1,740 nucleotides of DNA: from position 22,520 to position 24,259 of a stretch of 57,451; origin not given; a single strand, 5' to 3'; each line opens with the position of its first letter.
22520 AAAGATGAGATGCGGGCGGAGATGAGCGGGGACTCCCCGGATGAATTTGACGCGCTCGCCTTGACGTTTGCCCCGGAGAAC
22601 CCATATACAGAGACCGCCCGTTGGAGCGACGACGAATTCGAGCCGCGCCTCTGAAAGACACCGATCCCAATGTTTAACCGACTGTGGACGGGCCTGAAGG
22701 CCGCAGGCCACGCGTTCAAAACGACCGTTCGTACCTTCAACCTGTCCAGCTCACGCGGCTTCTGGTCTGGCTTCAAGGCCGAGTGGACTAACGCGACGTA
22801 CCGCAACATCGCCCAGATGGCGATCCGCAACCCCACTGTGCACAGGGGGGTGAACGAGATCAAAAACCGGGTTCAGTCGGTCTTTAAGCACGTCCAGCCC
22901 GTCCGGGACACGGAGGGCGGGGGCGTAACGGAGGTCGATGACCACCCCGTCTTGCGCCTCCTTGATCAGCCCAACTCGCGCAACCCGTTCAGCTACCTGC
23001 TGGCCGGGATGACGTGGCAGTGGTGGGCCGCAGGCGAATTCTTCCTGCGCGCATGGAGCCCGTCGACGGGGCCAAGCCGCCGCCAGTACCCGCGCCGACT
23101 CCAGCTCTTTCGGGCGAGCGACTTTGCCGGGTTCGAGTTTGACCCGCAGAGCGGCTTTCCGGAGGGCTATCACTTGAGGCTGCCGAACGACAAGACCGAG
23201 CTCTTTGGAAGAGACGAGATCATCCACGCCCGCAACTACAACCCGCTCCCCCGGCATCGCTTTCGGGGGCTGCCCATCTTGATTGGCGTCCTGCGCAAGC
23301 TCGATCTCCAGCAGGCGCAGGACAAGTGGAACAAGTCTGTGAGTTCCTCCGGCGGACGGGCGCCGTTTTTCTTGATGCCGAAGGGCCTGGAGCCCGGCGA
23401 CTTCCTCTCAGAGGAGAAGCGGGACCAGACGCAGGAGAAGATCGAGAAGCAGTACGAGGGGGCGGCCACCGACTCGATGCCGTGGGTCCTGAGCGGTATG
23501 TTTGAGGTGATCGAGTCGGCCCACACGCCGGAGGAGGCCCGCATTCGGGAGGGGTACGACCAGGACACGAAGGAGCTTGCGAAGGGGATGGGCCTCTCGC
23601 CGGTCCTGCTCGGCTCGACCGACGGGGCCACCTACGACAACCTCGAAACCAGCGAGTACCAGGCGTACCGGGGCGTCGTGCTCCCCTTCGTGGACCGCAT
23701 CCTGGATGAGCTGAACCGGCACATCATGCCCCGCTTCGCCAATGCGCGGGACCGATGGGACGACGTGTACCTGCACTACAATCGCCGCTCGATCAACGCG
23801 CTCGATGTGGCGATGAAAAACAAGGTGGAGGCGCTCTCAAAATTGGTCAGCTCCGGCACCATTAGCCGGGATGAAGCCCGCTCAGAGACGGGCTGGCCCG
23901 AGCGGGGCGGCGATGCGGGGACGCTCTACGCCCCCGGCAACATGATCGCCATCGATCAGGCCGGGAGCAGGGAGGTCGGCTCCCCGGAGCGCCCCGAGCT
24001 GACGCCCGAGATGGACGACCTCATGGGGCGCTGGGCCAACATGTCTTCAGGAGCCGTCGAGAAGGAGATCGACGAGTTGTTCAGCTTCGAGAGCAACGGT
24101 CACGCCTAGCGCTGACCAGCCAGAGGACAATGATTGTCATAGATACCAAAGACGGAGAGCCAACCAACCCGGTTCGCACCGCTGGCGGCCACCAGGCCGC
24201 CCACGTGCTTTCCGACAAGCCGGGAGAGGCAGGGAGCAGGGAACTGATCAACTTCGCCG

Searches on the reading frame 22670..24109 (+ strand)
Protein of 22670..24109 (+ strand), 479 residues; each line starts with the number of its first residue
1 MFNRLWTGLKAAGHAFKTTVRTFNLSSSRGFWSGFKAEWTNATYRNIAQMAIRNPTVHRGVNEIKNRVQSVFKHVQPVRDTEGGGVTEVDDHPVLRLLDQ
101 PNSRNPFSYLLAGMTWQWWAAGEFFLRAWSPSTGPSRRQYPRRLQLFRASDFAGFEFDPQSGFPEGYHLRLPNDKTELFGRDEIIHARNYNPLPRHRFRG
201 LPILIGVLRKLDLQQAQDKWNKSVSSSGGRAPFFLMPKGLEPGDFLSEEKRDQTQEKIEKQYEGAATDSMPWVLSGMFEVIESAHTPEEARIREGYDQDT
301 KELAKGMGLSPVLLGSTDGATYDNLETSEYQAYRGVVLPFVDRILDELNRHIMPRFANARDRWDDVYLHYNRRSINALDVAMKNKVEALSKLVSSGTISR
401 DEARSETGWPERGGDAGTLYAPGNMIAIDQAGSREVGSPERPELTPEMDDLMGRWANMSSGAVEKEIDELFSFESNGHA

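Call 14: search_protein_families(library=phrogs, proteins=[window:22670-24109:+], max_evalue=0.001)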
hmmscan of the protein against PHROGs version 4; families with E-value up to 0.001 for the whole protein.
window:22670-24109:+ (479 aa): 4 families
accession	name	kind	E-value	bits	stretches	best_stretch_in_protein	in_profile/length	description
phrog_12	-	head and packaging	3.5e-39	136.3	1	35-444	70-448/646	portal protein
phrog_2662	-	head and packaging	1.3e-28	101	1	21-429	33-424/717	portal protein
phrog_5929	-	head and packaging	3.1e-13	50.6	1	243-435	24-209/228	portal protein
phrog_11323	-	unknown function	3.8e-05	24.8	1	316-434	4-115/130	-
